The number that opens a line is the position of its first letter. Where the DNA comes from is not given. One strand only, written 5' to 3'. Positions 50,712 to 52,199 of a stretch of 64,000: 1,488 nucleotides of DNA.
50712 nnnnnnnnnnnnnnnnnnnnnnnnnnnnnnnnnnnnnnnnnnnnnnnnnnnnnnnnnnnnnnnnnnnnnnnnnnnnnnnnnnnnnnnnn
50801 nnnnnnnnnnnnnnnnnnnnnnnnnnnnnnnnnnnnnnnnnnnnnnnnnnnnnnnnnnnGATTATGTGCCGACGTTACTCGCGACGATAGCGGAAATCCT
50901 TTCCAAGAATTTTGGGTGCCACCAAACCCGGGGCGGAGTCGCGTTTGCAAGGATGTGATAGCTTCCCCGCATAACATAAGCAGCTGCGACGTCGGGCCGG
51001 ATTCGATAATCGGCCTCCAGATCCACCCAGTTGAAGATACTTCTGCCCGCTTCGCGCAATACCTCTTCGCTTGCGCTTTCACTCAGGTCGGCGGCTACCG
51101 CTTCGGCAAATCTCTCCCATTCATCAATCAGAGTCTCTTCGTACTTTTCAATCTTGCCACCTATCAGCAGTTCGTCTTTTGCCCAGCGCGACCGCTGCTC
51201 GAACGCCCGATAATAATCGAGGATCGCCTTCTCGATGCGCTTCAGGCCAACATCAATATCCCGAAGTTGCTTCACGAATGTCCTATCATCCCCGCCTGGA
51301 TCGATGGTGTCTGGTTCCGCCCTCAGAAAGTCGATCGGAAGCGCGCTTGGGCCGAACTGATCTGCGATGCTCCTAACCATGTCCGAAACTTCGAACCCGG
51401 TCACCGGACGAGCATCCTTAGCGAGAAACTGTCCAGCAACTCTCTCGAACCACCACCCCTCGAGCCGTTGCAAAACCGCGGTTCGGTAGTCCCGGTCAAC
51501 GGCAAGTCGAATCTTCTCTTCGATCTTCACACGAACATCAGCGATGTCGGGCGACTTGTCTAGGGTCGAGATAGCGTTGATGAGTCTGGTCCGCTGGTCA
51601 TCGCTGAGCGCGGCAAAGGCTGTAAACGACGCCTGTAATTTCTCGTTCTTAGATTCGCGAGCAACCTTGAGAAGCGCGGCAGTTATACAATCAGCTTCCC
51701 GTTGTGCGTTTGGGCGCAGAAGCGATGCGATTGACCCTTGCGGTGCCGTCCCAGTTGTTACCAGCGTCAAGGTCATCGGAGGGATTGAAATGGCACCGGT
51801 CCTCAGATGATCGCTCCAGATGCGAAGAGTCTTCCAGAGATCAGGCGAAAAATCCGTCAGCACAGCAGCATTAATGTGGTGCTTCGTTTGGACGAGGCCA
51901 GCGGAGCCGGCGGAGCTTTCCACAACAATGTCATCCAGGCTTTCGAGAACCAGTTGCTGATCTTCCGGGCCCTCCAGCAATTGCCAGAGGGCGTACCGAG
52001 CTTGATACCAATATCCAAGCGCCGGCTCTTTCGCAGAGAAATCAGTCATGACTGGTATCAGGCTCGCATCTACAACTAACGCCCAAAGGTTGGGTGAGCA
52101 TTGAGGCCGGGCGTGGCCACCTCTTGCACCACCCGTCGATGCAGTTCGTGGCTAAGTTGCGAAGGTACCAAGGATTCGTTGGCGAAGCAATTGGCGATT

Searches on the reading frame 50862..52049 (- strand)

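Call 49: search_protein_families(library=pfam, proteins=[window:50862-52049:-], max_evalue=0.001)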
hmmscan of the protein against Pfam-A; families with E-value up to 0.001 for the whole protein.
window:50862-52049:- (395 aa): 1 family
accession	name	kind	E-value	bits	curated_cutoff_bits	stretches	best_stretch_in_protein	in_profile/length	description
PF20283.3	CTD7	-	2.4e-43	147.8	27.6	1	258-384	1-125/126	C-terminal domain 7 of the ABC-three component (ABC-3C) systems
